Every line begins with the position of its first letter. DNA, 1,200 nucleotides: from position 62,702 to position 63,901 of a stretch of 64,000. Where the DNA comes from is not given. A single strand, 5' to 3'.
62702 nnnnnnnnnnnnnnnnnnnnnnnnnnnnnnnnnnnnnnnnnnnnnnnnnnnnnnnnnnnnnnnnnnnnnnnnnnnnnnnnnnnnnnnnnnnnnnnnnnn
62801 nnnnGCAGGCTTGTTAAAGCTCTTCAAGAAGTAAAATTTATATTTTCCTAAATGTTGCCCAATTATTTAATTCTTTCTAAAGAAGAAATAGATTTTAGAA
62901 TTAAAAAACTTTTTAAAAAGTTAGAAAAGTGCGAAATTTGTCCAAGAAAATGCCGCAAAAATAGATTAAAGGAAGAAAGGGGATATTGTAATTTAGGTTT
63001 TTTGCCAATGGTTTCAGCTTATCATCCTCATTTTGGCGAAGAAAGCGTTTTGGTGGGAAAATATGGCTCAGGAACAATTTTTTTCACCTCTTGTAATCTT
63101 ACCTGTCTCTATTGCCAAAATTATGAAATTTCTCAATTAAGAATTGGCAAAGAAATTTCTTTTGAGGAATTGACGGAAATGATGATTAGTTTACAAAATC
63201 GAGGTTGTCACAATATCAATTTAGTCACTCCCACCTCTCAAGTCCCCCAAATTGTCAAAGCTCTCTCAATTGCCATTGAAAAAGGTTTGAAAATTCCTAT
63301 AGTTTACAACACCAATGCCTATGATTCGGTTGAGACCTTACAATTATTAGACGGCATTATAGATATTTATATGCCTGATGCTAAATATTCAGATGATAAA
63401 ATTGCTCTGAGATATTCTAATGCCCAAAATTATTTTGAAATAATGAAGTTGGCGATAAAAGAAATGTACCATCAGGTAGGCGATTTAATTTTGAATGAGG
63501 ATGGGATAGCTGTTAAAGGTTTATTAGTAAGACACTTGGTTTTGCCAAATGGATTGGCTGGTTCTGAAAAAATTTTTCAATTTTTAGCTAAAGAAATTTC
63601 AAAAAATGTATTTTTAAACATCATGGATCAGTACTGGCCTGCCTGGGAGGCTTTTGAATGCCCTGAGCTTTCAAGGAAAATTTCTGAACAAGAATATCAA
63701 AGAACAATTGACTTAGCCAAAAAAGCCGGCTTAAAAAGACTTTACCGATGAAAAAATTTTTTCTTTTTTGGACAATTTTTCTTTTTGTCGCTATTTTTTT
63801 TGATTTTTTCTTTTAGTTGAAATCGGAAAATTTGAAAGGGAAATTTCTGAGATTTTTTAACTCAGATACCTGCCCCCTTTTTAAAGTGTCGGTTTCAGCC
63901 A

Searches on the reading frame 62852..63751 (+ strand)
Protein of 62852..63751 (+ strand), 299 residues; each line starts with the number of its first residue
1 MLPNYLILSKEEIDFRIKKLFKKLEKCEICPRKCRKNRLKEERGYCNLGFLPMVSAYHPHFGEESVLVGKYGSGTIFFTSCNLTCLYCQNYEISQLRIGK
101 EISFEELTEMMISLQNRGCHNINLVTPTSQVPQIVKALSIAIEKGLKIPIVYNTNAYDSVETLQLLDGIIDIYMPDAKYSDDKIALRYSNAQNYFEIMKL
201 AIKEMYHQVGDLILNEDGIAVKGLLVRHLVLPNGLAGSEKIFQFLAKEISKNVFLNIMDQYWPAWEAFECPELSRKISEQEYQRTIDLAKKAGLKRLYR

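Call 29: find_encoding_contigs(protein=window:62852-63751:+, flank=10000, max_places=3)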
Protein window:62852-63751:+ (299 aa): 6 contigs read that carry it; 3 places shown.
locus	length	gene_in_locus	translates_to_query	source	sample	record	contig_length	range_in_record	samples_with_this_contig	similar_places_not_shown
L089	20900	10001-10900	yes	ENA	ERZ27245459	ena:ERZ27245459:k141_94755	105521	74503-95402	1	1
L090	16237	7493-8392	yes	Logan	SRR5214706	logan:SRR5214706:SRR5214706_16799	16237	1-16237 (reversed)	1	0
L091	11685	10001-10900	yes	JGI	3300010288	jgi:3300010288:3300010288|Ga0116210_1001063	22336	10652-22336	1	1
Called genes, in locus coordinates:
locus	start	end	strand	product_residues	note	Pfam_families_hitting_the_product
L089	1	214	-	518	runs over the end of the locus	PF04055:Radical_SAM, PF16199:Radical_SAM_C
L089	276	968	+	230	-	PF01209:Ubie_methyltran (weak), PF13489:Methyltransf_23, PF02353:CMAS (weak), PF07021:MetW (weak), PF13847:Methyltransf_31, PF08241:Methyltransf_11, PF08242:Methyltransf_12, PF13649:Methyltransf_25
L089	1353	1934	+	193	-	PF18306:LDcluster4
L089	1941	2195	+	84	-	PF16325:Peptidase_U32_C (weak), PF03144:GTP_EFTU_D2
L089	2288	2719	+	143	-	PF02308:MgtC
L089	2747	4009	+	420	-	PF27218:MJ0043_C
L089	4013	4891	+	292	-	PF09989:DUF2229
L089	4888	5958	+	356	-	PF09989:DUF2229, PF06050:HGD-D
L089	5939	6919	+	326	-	PF01869:BcrAD_BadFG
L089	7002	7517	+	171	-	PF14512:TM1586_NiRdase (faint), PF00881:Nitroreductase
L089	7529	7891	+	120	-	PF04430:DUF498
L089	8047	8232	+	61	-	PF23477:zf_Tbcl_2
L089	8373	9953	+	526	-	-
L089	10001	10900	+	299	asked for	PF04055:Radical_SAM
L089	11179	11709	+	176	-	PF09587:PGA_cap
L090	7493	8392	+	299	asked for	PF04055:Radical_SAM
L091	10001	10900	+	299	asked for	PF04055:Radical_SAM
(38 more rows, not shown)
